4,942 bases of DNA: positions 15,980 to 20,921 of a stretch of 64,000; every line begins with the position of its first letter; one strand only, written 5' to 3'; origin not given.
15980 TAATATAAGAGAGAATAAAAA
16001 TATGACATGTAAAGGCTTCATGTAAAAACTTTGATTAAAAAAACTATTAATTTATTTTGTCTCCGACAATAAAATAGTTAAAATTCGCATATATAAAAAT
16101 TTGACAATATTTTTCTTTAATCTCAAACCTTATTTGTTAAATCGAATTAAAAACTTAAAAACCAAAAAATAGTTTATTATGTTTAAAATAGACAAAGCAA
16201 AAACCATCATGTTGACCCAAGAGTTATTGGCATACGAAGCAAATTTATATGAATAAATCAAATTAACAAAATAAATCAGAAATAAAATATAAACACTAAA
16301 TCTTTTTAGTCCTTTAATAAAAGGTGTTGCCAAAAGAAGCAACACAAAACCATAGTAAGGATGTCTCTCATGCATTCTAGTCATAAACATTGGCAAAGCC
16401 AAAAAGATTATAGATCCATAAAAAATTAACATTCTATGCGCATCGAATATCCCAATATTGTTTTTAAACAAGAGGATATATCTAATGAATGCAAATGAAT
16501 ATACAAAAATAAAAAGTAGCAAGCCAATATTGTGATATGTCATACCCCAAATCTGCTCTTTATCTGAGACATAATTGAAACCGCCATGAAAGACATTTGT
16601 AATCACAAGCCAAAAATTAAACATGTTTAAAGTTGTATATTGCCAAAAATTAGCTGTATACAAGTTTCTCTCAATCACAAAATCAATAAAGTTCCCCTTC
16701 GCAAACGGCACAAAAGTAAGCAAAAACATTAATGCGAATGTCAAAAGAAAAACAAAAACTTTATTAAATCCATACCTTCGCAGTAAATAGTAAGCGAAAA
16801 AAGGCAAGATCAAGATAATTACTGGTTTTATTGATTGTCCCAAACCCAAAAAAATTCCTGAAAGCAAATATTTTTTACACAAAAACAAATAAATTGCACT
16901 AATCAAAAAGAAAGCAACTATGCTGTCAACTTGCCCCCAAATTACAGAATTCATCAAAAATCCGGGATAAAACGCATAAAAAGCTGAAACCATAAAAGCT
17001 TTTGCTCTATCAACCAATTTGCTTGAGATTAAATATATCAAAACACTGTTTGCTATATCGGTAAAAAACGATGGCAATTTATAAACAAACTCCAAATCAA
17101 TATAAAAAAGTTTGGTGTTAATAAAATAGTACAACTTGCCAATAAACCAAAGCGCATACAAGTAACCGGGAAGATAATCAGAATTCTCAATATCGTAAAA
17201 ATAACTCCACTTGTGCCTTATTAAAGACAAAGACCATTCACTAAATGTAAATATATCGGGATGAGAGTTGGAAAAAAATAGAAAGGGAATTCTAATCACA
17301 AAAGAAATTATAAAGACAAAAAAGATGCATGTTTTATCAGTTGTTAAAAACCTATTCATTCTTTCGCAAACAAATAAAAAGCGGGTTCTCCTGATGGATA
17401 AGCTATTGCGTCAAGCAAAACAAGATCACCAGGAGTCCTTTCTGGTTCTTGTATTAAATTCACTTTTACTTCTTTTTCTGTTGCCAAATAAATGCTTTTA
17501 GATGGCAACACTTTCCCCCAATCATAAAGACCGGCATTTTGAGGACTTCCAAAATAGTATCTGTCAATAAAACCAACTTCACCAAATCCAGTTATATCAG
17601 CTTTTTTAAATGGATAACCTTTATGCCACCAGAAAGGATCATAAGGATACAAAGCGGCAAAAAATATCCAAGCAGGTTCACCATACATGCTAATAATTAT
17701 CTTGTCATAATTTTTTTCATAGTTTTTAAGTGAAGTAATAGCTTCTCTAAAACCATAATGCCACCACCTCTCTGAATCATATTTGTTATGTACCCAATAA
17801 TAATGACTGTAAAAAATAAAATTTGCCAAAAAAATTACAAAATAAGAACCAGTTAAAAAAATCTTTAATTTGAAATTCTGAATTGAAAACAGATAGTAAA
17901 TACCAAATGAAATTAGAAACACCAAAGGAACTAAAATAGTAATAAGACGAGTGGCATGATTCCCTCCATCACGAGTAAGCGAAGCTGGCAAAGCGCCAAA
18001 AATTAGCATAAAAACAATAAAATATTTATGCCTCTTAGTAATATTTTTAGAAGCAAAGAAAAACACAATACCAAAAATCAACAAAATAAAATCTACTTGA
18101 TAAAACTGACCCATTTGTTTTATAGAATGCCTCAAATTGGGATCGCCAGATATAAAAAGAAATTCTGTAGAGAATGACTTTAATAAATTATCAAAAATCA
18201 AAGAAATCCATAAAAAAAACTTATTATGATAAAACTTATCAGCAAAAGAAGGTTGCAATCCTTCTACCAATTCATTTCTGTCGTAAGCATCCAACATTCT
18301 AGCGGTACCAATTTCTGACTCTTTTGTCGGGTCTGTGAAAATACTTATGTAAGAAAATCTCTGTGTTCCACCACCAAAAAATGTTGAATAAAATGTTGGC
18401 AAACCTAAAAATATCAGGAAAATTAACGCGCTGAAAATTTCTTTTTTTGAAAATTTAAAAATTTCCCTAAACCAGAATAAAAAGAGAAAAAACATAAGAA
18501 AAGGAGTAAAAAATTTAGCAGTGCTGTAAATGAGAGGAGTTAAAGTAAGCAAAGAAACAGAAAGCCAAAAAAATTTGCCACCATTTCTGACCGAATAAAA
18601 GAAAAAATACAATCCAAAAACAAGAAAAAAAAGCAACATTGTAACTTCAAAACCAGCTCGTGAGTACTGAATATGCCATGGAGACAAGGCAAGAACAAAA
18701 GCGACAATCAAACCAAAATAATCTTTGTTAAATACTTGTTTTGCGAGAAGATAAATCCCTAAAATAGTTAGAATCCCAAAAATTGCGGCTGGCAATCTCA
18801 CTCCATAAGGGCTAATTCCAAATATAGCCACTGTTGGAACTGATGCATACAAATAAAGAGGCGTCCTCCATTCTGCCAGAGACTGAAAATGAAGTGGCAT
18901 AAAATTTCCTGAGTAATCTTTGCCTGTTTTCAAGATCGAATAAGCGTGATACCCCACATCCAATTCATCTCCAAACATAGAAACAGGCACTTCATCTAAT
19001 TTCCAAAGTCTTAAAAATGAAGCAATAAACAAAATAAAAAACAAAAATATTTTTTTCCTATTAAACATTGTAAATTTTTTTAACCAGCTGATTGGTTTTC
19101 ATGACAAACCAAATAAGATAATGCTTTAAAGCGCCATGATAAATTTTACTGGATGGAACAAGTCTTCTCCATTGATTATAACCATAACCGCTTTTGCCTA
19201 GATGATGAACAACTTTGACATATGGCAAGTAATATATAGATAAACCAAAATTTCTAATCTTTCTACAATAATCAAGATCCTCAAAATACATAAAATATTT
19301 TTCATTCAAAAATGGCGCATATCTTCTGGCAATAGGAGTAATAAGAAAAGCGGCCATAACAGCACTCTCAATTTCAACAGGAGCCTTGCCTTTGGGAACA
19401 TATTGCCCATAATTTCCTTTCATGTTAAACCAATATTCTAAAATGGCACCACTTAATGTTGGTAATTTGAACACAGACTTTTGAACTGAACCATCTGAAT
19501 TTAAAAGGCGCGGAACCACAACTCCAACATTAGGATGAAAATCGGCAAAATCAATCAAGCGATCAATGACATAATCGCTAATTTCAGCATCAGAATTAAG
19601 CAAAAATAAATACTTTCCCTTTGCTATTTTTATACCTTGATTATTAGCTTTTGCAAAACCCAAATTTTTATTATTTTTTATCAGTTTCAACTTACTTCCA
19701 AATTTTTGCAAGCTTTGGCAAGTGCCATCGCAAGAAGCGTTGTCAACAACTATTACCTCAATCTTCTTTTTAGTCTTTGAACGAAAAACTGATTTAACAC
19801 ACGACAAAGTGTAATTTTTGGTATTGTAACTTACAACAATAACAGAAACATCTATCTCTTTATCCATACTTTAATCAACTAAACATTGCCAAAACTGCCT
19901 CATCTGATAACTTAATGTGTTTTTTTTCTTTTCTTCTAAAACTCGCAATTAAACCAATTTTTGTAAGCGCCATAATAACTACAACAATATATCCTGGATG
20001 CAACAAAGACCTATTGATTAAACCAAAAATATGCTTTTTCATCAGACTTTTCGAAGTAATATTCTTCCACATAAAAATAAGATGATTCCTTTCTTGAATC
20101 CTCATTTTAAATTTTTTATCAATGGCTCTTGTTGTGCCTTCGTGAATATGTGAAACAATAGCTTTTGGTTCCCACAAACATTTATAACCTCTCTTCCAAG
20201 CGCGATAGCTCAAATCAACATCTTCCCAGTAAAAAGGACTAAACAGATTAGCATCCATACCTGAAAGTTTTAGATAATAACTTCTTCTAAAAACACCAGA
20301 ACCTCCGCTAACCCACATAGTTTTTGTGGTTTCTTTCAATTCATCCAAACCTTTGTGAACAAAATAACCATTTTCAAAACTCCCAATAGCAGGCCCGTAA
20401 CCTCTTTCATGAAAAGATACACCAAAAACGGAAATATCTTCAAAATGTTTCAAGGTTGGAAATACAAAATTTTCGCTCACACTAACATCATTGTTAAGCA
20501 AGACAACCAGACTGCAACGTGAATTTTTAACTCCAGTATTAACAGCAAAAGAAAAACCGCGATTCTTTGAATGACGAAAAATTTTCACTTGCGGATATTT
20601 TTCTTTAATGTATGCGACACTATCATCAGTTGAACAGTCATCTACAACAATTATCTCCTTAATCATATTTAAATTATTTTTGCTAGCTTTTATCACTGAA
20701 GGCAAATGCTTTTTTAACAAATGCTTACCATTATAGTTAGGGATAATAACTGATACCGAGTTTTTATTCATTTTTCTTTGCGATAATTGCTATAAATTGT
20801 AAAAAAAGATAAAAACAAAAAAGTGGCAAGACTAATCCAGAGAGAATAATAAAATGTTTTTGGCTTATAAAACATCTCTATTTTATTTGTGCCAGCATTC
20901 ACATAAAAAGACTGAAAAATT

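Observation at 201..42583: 42-kb single-strand glycosylation block with about 16 GT-C membrane glycosyltransferases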

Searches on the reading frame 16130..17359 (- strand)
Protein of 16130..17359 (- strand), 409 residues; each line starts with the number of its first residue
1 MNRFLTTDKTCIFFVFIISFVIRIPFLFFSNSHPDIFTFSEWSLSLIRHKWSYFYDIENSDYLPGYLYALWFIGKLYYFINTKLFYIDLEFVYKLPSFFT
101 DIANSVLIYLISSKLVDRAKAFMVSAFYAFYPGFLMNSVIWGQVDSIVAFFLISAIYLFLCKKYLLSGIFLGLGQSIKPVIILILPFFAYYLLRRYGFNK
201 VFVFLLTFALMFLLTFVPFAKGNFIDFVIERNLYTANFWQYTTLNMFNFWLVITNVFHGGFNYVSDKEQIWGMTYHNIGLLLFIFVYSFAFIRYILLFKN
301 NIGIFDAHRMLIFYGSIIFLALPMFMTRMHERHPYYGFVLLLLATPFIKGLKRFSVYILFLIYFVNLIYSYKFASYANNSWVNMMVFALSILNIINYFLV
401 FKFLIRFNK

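Call 4: search_protein_families(library=pfam, proteins=[window:16130-17359:-], max_evalue=0.01)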
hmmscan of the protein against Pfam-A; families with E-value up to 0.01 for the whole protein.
window:16130-17359:- (409 aa): 1 family
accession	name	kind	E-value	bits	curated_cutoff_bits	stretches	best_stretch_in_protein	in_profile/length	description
PF09594.16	GT87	-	3e-07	30.9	25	1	103-274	29-198/237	Glycosyltransferase family 87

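Call 14: search_protein_families(library=ncbifam, proteins=[window:16130-17359:-], max_evalue=0.01)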
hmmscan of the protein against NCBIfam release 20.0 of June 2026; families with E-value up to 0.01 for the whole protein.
window:16130-17359:- (409 aa): 0 families

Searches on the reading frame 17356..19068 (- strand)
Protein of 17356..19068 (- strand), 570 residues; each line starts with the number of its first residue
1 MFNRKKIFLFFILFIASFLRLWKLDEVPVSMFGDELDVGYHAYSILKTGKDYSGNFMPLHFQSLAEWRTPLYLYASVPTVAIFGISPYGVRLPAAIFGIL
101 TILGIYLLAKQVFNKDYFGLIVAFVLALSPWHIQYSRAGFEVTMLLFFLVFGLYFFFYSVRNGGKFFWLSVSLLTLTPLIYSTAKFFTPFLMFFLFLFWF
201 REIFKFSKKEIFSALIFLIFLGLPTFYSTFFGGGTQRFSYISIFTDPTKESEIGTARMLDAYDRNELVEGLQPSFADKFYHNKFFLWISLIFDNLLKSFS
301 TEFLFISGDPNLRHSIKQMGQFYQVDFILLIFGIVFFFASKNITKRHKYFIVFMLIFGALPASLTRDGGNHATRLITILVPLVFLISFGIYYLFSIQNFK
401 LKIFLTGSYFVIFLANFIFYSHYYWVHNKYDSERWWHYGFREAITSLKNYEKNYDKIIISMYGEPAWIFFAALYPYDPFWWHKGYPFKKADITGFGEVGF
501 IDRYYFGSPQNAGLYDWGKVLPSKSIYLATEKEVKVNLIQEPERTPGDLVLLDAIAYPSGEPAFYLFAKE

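Call 4: search_protein_families(library=pfam, proteins=[window:17356-19068:-], max_evalue=0.01)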
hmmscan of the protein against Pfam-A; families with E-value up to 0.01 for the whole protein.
window:17356-19068:- (570 aa): 2 families
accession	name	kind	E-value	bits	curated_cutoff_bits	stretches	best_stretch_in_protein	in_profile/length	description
PF13231.12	PMT_2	-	1.1e-08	35.9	26.1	1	70-220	4-154/160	Dolichyl-phosphate-mannose-protein mannosyltransferase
PF02366.24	PMT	-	0.0055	16.7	22.7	1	12-213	3-210/245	Dolichyl-phosphate-mannose-protein mannosyltransferase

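Call 15: search_protein_families(library=ncbifam, proteins=[window:17356-19068:-], max_evalue=0.01)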
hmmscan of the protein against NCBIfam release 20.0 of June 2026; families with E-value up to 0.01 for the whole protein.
window:17356-19068:- (570 aa): 2 families
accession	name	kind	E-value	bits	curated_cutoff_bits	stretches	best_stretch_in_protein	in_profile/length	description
TIGR03663.1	TIGR03663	subfamily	5.3e-09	35.6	126.25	1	8-200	3-179/435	flippase activity-associated protein Agl23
NF047440.1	LA3751_2_3_fam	subfamily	0.0076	15.1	200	0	313-429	275-391/460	LA_3751/LA_3752 family putative glycosyltransferase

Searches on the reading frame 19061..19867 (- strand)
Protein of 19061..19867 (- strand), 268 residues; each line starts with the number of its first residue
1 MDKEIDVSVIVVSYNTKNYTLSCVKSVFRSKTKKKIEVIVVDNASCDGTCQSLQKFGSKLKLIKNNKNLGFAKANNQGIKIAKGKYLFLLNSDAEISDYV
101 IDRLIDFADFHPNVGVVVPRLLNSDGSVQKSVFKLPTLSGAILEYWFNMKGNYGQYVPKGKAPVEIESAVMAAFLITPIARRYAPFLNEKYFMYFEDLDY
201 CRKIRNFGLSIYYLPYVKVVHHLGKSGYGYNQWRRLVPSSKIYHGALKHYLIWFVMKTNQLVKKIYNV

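Call 4: search_protein_families(library=pfam, proteins=[window:19061-19867:-], max_evalue=0.01)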
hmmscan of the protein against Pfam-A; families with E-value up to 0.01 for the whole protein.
window:19061-19867:- (268 aa): 3 families
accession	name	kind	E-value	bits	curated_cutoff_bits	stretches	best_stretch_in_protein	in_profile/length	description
PF00535.33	Glycos_transf_2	-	4.1e-28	98.9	23.3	1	8-165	1-152/168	Glycosyl transferase family 2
PF13641.12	Glyco_tranf_2_3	-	7.3e-12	46.2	27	1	7-221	3-211/230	Glycosyltransferase like family 2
PF10111.15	Glyco_tranf_2_2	-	3.9e-05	23.7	27.3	1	24-101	15-99/276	Glycosyltransferase like family 2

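Call 52: search_protein_families(library=ncbifam, proteins=[window:19061-19867:-], max_evalue=1e-8)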
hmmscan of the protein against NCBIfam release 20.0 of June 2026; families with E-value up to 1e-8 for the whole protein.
window:19061-19867:- (268 aa): 12 families
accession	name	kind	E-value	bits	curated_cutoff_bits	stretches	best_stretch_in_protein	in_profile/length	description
TIGR01556.1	rhamnosyltran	subfamily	7.5e-17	61.4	200.55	1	20-250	6-226/281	rhamnosyltransferase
NF007482.0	PRK10073.1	equivalog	2.9e-14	52.8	423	1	2-109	3-111/334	glycosyltransferase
NF047683.1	TeichurnBiosyTuaG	equivalog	6.7e-14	52.1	400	1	4-109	5-112/252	teichuronic acid biosynthesis protein TuaG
TIGR03965.1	mycofact_glyco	equivalog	1.8e-12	46.9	280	1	4-124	73-194/467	mycofactocin biosynthesis glycosyltransferase MftF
TIGR03937.1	PgaC_IcaA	equivalog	2.4e-12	46.5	422.3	1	5-119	45-163/407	poly-beta-1,6-N-acetyl-D-glucosamine synthase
NF038302.1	EPS_HpsE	equivalog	2.9e-11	42.9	300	1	5-117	1-120/307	hormogonium polysaccharide biosynthesis glycosyltransferase HpsE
TIGR03111.1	glyc2_xrt_Gpos1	hypoth_equivalog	4e-11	42.4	363.95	1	6-130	50-178/439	TIGR03111 family XrtG-associated glycosyltransferase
NF053739.1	GlytfEpsEBac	equivalog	5.3e-11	42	450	1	7-130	3-129/265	glycosyltransferase EpsE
NF041875.1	EPS_EpsD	equivalog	1.9e-10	40.7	370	1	7-107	1-103/325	exopolysaccharide biosynthesis glycosyltransferase EpsD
TIGR04283.1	glyco_like_mftF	equivalog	4.2e-10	39.6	182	1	7-108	1-97/221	TIGR04283 family arsenosugar biosynthesis glycosyltransferase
TIGR04009.1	wcaE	equivalog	4.4e-09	36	369.2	1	7-102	3-101/248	colanic acid biosynthesis glycosyltransferase WcaE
NF050050.1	ProtGlycPglI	equivalog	5.4e-09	35.8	500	1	7-109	4-109/306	GalNAc(5)-diNAcBac-PP-undecaprenol beta-1,3-glucosyltransferase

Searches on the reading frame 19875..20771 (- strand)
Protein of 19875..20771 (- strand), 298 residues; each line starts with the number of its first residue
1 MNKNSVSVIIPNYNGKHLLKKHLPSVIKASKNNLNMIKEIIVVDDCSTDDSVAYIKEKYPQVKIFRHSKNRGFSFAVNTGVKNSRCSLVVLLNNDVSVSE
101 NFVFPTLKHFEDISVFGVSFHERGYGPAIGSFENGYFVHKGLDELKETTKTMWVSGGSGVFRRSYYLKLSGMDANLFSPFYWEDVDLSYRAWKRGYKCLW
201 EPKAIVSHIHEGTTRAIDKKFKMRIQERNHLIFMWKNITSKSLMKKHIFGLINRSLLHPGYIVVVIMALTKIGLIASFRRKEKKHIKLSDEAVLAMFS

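Call 4: search_protein_families(library=pfam, proteins=[window:19875-20771:-], max_evalue=0.01)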
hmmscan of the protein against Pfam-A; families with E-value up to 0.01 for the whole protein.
window:19875-20771:- (298 aa): 4 families
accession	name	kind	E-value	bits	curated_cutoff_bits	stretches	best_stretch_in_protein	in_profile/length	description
PF00535.33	Glycos_transf_2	-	3.9e-23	82.6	23.3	1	7-166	1-164/168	Glycosyl transferase family 2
PF13641.12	Glyco_tranf_2_3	-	4e-11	43.8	27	1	6-216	3-219/230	Glycosyltransferase like family 2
PF13632.12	Glyco_trans_2_3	-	5.5e-05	23.5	27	1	89-273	2-175/198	Glycosyl transferase family group 2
PF10111.15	Glyco_tranf_2_2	-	0.0019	18.2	27.3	0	7-100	1-96/276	Glycosyltransferase like family 2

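Call 52: search_protein_families(library=ncbifam, proteins=[window:19875-20771:-], max_evalue=1e-8)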
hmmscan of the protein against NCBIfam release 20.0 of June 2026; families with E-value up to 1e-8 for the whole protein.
window:19875-20771:- (298 aa): 9 families
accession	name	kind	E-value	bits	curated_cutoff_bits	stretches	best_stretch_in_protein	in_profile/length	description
TIGR03965.1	mycofact_glyco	equivalog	4e-20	72.1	280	1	3-211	73-283/467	mycofactocin biosynthesis glycosyltransferase MftF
NF041875.1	EPS_EpsD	equivalog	2.3e-17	63.4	370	1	6-211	1-209/325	exopolysaccharide biosynthesis glycosyltransferase EpsD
TIGR03937.1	PgaC_IcaA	equivalog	1.6e-14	53.7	422.3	1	3-114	44-154/407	poly-beta-1,6-N-acetyl-D-glucosamine synthase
NF007482.0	PRK10073.1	equivalog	1.4e-13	50.6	423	1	3-100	5-100/334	glycosyltransferase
NF038299.1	EPS_HpsN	equivalog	1.4e-11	44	425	0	5-113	2-109/317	hormogonium polysaccharide biosynthesis glycosyltransferase HpsN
NF038302.1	EPS_HpsE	equivalog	1.4e-10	40.6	300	1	6-108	3-109/307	hormogonium polysaccharide biosynthesis glycosyltransferase HpsE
NF047683.1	TeichurnBiosyTuaG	equivalog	1.6e-10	41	400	1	2-96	4-97/252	teichuronic acid biosynthesis protein TuaG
TIGR01556.1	rhamnosyltran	subfamily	2.3e-10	40.1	200.55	1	34-209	17-201/281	rhamnosyltransferase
TIGR04283.1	glyco_like_mftF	equivalog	4e-10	39.7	182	1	6-110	1-97/221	TIGR04283 family arsenosugar biosynthesis glycosyltransferase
